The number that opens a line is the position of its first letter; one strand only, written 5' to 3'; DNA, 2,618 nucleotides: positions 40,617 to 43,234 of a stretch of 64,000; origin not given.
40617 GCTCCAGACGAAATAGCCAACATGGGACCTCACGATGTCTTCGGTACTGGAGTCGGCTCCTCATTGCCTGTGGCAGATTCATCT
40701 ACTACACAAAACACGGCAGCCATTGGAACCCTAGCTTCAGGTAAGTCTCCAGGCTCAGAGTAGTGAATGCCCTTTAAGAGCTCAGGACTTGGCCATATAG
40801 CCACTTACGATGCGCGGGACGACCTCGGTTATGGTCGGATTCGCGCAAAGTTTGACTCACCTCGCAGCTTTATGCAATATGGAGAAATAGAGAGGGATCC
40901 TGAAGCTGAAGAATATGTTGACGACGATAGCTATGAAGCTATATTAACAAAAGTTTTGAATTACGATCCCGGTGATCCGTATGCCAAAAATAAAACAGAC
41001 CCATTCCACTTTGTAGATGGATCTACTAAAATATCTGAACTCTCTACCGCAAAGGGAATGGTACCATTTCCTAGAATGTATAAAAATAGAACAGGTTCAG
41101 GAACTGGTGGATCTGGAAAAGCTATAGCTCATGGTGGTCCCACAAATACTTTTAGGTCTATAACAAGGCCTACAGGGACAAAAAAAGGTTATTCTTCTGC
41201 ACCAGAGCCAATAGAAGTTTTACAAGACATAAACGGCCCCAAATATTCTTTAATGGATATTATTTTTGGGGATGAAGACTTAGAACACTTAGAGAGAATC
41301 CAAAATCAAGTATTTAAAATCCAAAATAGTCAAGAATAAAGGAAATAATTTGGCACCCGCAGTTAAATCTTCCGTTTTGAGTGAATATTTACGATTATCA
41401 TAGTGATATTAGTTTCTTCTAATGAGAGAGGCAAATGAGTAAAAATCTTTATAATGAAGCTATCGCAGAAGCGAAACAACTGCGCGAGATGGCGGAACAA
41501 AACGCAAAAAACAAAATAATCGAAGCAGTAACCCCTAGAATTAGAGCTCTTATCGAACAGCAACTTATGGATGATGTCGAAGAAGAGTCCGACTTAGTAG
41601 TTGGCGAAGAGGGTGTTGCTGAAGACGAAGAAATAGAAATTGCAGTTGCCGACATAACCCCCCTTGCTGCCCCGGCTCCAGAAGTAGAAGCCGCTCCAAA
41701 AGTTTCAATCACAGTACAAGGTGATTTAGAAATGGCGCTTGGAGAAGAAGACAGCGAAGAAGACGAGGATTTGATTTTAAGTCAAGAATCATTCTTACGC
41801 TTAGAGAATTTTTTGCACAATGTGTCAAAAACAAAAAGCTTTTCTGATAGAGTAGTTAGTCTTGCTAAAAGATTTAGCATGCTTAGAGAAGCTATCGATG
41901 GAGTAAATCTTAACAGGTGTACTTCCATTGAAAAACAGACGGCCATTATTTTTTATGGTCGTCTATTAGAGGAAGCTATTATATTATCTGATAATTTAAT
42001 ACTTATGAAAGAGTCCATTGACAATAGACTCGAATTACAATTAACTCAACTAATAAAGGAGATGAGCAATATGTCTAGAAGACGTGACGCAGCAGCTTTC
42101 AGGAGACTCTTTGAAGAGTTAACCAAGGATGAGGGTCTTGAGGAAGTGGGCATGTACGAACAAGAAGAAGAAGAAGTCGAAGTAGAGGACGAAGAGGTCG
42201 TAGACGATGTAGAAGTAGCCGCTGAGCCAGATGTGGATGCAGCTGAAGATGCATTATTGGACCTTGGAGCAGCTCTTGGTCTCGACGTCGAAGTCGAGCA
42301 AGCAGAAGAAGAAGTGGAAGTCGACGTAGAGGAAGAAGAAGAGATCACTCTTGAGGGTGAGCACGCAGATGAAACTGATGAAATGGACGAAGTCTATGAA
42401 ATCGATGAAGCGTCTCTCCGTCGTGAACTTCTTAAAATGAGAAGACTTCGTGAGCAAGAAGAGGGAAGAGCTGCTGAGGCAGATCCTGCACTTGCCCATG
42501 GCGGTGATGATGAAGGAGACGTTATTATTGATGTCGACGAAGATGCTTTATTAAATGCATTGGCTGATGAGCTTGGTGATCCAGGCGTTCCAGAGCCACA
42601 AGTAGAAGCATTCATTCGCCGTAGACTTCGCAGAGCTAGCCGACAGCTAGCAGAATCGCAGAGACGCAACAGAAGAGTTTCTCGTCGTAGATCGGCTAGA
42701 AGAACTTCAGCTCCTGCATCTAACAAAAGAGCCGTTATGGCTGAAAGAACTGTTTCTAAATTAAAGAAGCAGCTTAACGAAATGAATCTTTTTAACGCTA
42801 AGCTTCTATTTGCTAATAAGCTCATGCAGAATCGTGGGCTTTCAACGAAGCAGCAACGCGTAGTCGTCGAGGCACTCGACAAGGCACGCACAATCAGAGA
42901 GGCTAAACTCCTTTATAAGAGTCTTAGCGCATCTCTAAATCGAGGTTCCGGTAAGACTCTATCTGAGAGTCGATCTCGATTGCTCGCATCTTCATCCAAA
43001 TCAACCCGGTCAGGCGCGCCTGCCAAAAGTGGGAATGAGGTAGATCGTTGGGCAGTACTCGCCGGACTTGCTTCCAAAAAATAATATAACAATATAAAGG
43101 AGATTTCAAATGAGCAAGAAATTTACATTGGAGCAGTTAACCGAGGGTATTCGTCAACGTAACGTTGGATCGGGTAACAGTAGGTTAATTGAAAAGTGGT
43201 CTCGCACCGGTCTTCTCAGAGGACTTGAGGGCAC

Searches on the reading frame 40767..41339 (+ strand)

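Call 16: search_protein_families(library=phrogs, proteins=[window:40767-41339:+], max_evalue=0.01)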
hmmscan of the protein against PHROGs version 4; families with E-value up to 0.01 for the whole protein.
window:40767-41339:+ (190 aa): 0 families

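Call 84: search_protein_families(library=pfam, proteins=[window:40767-41339:+], max_evalue=0.1)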
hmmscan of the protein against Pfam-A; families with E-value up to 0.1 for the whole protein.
window:40767-41339:+ (190 aa): 1 family
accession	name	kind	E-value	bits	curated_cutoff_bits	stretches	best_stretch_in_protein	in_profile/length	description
PF17830.6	STI1-HOP_DP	-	0.058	13.8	29.1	0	39-69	6-35/55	STI1/HOP, DP domain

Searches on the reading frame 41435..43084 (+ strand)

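Call 16: search_protein_families(library=phrogs, proteins=[window:41435-43084:+], max_evalue=0.01)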
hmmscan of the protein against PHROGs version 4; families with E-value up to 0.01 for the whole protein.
window:41435-43084:+ (549 aa): 1 family
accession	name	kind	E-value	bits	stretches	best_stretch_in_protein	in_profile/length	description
phrog_34328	-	unknown function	0.0059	17.6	0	122-154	15-48/53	-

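Call 84: search_protein_families(library=pfam, proteins=[window:41435-43084:+], max_evalue=0.1)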
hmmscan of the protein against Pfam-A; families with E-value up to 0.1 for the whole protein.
window:41435-43084:+ (549 aa): 1 family
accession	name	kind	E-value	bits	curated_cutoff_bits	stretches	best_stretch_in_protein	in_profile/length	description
PF01385.25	OrfB_IS605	-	0.065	13.9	30.5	1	373-451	28-107/120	Probable transposase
